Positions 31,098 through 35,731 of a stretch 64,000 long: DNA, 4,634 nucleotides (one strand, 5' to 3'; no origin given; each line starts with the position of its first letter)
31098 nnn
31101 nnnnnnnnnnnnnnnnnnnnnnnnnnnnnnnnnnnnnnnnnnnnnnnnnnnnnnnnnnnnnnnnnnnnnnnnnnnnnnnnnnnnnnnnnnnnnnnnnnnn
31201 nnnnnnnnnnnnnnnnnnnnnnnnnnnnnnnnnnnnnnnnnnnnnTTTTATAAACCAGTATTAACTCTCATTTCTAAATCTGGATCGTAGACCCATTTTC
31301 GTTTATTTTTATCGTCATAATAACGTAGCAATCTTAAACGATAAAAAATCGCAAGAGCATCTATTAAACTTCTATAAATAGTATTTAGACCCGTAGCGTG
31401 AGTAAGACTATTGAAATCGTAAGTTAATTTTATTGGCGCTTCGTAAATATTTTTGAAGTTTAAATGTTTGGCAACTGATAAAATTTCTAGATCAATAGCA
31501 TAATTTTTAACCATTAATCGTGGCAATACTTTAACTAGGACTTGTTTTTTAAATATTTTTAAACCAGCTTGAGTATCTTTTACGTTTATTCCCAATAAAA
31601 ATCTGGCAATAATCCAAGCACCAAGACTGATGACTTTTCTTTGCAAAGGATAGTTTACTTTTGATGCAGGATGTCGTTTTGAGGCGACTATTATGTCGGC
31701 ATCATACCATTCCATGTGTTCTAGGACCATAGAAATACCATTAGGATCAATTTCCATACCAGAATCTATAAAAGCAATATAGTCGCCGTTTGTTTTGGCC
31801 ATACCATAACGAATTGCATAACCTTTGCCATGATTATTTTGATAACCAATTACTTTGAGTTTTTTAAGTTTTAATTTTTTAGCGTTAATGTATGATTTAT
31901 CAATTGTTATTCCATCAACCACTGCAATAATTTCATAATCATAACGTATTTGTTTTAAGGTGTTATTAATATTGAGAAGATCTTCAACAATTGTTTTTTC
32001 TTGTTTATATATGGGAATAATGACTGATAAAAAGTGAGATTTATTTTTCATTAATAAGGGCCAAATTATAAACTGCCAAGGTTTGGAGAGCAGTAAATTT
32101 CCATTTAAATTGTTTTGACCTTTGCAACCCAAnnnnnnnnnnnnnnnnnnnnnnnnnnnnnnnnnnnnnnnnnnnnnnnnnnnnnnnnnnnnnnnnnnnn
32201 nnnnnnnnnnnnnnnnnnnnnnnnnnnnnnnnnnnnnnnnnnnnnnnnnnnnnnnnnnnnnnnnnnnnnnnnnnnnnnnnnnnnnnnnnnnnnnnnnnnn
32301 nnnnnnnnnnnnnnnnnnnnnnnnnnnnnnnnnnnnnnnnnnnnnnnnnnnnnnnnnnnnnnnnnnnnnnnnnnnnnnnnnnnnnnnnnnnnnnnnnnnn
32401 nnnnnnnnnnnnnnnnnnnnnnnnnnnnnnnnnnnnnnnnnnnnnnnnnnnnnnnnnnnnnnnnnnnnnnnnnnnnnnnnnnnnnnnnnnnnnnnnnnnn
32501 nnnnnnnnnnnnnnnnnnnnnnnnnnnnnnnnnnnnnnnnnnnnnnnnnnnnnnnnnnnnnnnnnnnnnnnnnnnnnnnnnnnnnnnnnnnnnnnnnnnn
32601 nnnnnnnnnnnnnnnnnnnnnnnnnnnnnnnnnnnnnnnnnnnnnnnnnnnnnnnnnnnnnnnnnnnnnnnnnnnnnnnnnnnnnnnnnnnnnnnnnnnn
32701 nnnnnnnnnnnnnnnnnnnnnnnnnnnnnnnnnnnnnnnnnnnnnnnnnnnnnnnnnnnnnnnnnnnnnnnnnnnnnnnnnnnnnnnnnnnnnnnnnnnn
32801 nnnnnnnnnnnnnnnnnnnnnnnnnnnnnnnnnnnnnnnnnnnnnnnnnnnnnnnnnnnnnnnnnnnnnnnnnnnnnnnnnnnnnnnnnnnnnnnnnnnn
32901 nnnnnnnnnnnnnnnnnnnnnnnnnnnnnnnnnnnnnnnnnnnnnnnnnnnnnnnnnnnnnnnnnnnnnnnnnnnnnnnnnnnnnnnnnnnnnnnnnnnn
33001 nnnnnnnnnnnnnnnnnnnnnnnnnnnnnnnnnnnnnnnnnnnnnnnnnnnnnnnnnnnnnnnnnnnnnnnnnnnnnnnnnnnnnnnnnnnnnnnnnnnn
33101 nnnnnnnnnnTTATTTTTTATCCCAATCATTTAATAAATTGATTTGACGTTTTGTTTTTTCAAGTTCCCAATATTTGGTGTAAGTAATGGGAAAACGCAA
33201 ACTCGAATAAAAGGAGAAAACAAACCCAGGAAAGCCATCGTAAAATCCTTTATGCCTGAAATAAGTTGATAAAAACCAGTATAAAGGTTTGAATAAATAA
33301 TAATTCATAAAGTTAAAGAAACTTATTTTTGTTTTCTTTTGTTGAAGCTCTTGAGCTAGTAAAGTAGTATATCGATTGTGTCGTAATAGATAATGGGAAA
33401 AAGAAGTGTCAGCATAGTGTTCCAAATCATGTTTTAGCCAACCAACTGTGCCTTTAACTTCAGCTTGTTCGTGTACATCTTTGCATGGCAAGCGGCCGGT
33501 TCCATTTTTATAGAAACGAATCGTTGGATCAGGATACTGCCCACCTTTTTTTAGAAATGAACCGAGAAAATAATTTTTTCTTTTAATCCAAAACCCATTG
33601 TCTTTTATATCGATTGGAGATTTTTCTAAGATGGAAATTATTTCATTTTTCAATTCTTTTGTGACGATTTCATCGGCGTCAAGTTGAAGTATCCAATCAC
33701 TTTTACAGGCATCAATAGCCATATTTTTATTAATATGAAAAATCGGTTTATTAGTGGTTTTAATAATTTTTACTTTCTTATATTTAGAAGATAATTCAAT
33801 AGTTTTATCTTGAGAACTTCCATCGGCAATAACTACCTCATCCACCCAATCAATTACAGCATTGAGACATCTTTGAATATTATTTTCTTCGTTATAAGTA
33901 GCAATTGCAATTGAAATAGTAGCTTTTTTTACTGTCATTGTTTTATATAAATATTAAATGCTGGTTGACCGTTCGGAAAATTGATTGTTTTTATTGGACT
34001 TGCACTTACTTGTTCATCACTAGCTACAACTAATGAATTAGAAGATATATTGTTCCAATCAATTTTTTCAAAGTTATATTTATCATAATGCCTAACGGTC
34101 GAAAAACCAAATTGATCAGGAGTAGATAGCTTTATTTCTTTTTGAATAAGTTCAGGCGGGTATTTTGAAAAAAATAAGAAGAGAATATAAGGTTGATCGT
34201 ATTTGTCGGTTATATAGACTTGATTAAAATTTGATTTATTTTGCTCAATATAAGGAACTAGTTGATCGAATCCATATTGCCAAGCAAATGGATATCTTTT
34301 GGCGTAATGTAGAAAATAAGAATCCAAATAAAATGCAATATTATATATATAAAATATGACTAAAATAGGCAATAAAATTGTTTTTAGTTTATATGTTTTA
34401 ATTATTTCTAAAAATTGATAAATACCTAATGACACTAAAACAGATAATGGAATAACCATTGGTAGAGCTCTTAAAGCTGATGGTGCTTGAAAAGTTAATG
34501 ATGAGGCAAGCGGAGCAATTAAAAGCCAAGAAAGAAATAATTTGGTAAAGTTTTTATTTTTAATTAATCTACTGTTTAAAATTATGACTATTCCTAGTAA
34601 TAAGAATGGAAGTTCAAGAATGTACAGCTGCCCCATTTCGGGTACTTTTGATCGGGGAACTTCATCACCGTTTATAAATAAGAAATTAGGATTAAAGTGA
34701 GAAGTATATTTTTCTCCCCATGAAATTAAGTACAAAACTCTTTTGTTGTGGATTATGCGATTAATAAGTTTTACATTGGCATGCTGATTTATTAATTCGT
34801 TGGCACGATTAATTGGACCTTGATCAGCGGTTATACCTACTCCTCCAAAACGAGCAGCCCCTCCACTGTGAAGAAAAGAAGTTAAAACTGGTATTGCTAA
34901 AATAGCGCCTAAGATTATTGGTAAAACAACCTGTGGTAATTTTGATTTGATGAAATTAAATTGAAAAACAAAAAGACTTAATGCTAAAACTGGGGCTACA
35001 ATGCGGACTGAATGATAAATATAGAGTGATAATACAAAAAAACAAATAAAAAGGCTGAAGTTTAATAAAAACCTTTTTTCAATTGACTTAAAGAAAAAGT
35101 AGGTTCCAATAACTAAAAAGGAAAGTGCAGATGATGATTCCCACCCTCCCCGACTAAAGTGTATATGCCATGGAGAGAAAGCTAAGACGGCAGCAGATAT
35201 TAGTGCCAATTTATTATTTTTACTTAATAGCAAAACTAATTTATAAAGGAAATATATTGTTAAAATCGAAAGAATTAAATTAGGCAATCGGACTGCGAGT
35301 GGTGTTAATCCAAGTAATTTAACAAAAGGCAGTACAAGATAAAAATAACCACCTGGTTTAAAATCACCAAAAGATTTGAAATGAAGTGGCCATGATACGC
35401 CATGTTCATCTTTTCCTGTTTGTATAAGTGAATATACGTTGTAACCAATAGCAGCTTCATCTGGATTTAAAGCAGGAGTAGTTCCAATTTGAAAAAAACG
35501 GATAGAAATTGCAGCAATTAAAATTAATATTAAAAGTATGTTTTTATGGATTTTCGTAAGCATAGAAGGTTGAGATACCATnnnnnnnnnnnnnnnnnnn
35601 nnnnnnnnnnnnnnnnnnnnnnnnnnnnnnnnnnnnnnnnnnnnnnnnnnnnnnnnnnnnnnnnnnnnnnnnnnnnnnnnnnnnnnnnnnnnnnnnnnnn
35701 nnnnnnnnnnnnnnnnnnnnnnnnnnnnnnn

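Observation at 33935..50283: Tandem array of at least eight PMT/ArnT-like (GT39/PMT_2) GT-C glycosyltransferases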

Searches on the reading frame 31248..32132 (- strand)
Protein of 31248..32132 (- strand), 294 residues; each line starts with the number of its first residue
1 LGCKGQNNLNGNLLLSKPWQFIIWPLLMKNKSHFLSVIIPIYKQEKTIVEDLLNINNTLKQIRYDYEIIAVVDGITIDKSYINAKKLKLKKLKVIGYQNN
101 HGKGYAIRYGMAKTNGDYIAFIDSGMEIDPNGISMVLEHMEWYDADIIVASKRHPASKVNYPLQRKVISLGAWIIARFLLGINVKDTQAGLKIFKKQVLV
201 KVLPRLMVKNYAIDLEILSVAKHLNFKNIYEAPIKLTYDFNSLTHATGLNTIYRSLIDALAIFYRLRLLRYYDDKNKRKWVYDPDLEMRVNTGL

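Call 6: search_protein_families(library=pfam, proteins=[window:31248-32132:-], max_evalue=0.001)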
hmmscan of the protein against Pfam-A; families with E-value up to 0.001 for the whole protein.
window:31248-32132:- (294 aa): 2 families
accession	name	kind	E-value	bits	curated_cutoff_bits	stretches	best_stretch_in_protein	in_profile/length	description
PF00535.33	Glycos_transf_2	-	3.1e-20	73.2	23.3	1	36-201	1-166/168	Glycosyl transferase family 2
PF10111.15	Glyco_tranf_2_2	-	7.1e-05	22.9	27.3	1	36-125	1-91/276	Glycosyltransferase like family 2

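Call 73: search_protein_families(library=ncbifam, proteins=[window:31248-32132:-], max_evalue=0.00001)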
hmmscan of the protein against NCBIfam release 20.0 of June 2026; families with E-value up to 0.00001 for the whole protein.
window:31248-32132:- (294 aa): 13 families
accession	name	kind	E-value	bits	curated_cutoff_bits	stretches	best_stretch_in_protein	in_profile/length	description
TIGR03937.1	PgaC_IcaA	equivalog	4.4e-12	45.7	422.3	1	30-141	42-151/407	poly-beta-1,6-N-acetyl-D-glucosamine synthase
NF007482.0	PRK10073.1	equivalog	1.7e-11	43.7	423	1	28-147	1-117/334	glycosyltransferase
NF047588.1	GlcsyltransPgfSStrep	equivalog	6e-10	38.8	500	1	35-202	3-167/308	glycosyltransferase PgfS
NF047683.1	TeichurnBiosyTuaG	equivalog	1.4e-08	34.7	400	1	28-141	1-112/252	teichuronic acid biosynthesis protein TuaG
NF010496.0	PRK13915.1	equivalog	1.9e-08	33.8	262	1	25-131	23-133/307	glucosyl-3-phosphoglycerate synthase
NF007986.1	PRK10714.1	equivalog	2.1e-08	33.6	529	1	33-145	6-121/316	undecaprenyl-phosphate 4-deoxy-4-formamido-L-arabinose transferase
TIGR04182.1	glyco_TIGR04182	equivalog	3e-08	33.4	325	1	36-252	3-204/293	S-layer glycoprotein N-glycosyltransferase AglJ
NF041875.1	EPS_EpsD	equivalog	4.8e-08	32.8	370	1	35-144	1-105/325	exopolysaccharide biosynthesis glycosyltransferase EpsD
NF058614.1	PPMAGASynPpgS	equivalog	8.3e-08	31.9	370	1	37-244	4-204/226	polyprenyl-phospho-N-acetylgalactosaminyl synthase PpgS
TIGR04283.1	glyco_like_mftF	equivalog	2.7e-07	30.4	182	1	35-131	1-88/221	TIGR04283 family arsenosugar biosynthesis glycosyltransferase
TIGR03111.1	glyc2_xrt_Gpos1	hypoth_equivalog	3.8e-07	29.2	363.95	1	34-141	50-157/439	TIGR03111 family XrtG-associated glycosyltransferase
NF038299.1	EPS_HpsN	equivalog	1.5e-06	27.4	425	1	35-135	3-101/317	hormogonium polysaccharide biosynthesis glycosyltransferase HpsN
TIGR03965.1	mycofact_glyco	equivalog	5.6e-06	25.5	280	1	33-139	74-178/467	mycofactocin biosynthesis glycosyltransferase MftF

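Call 74: search_solved_structures(query=window:31248-32132:-, max_evalue=0.01)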
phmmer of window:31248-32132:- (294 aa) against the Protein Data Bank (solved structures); distinct sequences matched with E-value up to 0.01: 14.
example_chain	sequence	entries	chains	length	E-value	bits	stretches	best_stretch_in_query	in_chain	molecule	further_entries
5mlz_A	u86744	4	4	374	1.2e-13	54.4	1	33-223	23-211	Dolichol monophosphate mannose synthase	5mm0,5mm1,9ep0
5hea_A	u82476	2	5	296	1.3e-06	31.4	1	32-128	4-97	Putative glycosyltransferase (GalT1)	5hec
5eke_A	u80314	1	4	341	2.2e-06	30.7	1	29-154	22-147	Uncharacterized glycosyltransferase sll0501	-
5ekp_C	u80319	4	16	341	2.2e-06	30.7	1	29-154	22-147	Uncharacterized glycosyltransferase sll0501 | Glycosyltransferase sll0501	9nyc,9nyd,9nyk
9nye_A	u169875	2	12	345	2.2e-06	30.6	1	29-154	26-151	Glycosyltransferase sll0501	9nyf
2z87_A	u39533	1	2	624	3.2e-06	30.1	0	35-148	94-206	Chondroitin synthase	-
2z86_A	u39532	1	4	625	3.2e-06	30.1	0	35-148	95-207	Chondroitin synthase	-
9hwj_A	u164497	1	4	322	3.6e-06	30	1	35-150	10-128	Undecaprenyl-phosphate 4-deoxy-4-formamido-L-arabinose transferase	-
6p61_A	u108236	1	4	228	2.4e-05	27.3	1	31-140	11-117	Glycosyltransferase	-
5tze_C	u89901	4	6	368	0.00032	23.6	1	35-149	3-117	Glycosyl transferase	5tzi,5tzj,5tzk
9bhc_C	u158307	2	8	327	0.00047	23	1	35-145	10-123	Undecaprenyl-phosphate 4-deoxy-4-formamido-L-arabinose transferase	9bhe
3bcv_A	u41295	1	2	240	0.00057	22.7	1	35-148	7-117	Putative glycosyltransferase protein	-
8vxh_A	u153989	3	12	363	0.00058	22.7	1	35-145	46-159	Undecaprenyl-phosphate 4-deoxy-4-formamido-L-arabinose transferase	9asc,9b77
5tz8_A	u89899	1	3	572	0.00067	22.5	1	35-149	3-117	Glycosyl transferase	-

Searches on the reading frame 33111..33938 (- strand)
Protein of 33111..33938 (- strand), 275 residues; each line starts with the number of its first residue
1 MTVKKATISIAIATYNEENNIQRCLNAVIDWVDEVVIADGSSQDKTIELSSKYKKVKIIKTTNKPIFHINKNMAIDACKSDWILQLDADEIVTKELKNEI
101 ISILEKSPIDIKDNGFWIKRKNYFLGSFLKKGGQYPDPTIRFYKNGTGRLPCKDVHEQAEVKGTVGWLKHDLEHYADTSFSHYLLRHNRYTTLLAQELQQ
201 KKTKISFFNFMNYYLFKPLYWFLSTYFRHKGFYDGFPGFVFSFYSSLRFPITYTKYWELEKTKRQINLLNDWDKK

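Call 6: search_protein_families(library=pfam, proteins=[window:33111-33938:-], max_evalue=0.001)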
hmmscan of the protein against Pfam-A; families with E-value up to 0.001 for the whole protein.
window:33111-33938:- (275 aa): 2 families
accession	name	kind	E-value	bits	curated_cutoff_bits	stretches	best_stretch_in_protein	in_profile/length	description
PF00535.33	Glycos_transf_2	-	1.7e-20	74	23.3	1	9-110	1-109/168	Glycosyl transferase family 2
PF13704.12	Glyco_tranf_2_4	-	2.6e-07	31.5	27.5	1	16-95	2-87/98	Glycosyl transferase family 2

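Call 71: search_solved_structures(query=window:33111-33938:-, max_evalue=0.01)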
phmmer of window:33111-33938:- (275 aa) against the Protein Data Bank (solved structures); distinct sequences matched with E-value up to 0.01: 7.
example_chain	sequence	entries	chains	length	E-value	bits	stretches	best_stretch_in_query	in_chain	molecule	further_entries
22ao_A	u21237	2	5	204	2.6e-11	46.8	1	7-163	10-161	GmaR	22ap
7msp_A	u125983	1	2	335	1.6e-10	44.2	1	6-103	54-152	SPbeta prophage-derived glycosyltransferase SunS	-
7msn_A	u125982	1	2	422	2.1e-10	43.8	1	6-103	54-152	SPbeta prophage-derived glycosyltransferase SunS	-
7msk_A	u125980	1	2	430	6.5e-09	39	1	7-92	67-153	Glyco_trans_2-like domain-containing protein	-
6p61_A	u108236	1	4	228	3.2e-06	30.1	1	4-104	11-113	Glycosyltransferase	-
5tze_C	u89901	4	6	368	0.00023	24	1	8-108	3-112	Glycosyl transferase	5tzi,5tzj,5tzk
5tz8_A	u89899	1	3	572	0.00041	23.2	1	8-107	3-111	Glycosyl transferase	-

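Call 73: search_protein_families(library=ncbifam, proteins=[window:33111-33938:-], max_evalue=0.00001)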
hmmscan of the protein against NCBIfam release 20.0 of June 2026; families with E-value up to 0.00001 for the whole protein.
window:33111-33938:- (275 aa): 6 families
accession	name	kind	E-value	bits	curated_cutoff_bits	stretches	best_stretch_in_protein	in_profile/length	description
TIGR04195.1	S_glycosyl_SunS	equivalog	2.4e-13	49.7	350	1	5-101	56-152/421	SunS family peptide S-glycosyltransferase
TIGR04283.1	glyco_like_mftF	equivalog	5.9e-11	42.4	182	1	8-106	1-99/221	TIGR04283 family arsenosugar biosynthesis glycosyltransferase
NF007482.0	PRK10073.1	equivalog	2.8e-09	36.5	423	1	3-121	3-128/334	glycosyltransferase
NF050050.1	ProtGlycPglI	equivalog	1.6e-06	27.7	500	1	6-106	2-110/306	GalNAc(5)-diNAcBac-PP-undecaprenol beta-1,3-glucosyltransferase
NF045692.1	OglycostaseCruG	equivalog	6e-06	25.4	600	1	6-111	41-159/386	2'-O-glycosyltransferase CruG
TIGR03937.1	PgaC_IcaA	equivalog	6.2e-06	25.4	422.3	0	5-108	44-154/407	poly-beta-1,6-N-acetyl-D-glucosamine synthase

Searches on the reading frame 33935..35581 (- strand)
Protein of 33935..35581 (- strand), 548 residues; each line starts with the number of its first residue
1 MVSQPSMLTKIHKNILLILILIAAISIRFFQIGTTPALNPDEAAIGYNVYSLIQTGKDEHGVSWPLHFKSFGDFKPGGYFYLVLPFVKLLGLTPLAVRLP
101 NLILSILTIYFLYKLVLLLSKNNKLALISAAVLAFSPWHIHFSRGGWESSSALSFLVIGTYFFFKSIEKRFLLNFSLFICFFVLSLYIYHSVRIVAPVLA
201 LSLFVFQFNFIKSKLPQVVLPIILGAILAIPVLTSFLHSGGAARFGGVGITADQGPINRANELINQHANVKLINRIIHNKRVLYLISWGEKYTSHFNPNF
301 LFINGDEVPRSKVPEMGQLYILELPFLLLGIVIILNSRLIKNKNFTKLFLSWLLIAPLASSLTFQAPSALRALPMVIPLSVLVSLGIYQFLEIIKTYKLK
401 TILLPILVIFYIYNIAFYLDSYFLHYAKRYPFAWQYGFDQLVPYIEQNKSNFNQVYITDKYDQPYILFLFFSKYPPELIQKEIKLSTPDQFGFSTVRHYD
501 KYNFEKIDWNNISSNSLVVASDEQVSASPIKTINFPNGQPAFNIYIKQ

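Call 4: search_protein_families(library=pfam, proteins=[window:33935-35581:-], max_evalue=0.01)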
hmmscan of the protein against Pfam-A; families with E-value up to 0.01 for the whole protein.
window:33935-35581:- (548 aa): 2 families
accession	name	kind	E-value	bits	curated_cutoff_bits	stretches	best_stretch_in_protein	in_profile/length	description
PF13231.12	PMT_2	-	1.1e-06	29.4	26.1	1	78-233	5-158/160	Dolichyl-phosphate-mannose-protein mannosyltransferase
PF02366.24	PMT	-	0.0087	16.1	22.7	1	22-193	5-182/245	Dolichyl-phosphate-mannose-protein mannosyltransferase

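Call 22: search_solved_structures(query=A1, max_evalue=1, show_alignments=2)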
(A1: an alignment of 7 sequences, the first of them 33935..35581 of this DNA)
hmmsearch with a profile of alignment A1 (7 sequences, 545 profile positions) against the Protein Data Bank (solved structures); distinct sequences matched with E-value up to 1: 0.

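Call 24: search_protein_families(library=ncbifam, proteins=[window:33935-35581:-], max_evalue=0.001)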
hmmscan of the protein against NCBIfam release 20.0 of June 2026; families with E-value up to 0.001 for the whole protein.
window:33935-35581:- (548 aa): 1 family
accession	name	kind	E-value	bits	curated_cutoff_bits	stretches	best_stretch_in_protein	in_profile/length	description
NF047440.1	LA3751_2_3_fam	subfamily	4.8e-05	22.4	200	1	79-230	85-233/460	LA_3751/LA_3752 family putative glycosyltransferase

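Call 28: find_homologous_proteins(query=A1, max_evalue=0.00001)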
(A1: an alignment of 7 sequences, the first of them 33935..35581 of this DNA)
Query A1 (7 sequences) (548 aa, profile of the alignment): 2602 proteins with E <= 0.00001 among 8000 candidates; the best 120 are listed.
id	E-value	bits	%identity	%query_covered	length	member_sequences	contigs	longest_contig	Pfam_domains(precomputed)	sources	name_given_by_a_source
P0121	9.3e-207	706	100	100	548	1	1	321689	PF13231.13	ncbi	-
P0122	4.1e-183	628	74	95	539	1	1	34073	PF02366.25,PF13231.13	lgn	-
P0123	8.5e-181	620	74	100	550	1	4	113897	-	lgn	-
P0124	2.7e-180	619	71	95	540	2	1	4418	PF02366.25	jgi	-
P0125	3.3e-180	618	70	95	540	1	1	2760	PF02366.25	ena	-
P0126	1.5e-179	616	69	95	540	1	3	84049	PF02366.25,PF13231.13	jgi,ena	-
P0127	3.9e-179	615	70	96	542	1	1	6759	PF02366.25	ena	-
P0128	1.2e-178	613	70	95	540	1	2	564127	PF02366.25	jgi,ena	-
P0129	6.6e-178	611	70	95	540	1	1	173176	-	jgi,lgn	jgi:4-amino-4-deoxy-L-arabinose transferase-like glycosyltransferase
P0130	1.1e-177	610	70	99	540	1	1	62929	PF02366.25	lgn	-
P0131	3.7e-177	608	71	95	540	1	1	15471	PF02366.25,PF13231.13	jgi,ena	jgi:4-amino-4-deoxy-L-arabinose transferase-like glycosyltransferase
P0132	4.4e-177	608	69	95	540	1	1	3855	PF02366.25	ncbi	-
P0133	7.1e-177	607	67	95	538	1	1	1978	PF02366.25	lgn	-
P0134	7.4e-177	607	69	95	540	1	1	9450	PF02366.25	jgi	jgi:4-amino-4-deoxy-L-arabinose transferase-like glycosyltransferase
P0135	1.5e-176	606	71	95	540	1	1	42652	PF02366.25,PF13231.13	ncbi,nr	ncbi:MAG: glycosyltransferase family 39 protein [Candidatus Shapirobacteria bacterium]|nr:glycosyltr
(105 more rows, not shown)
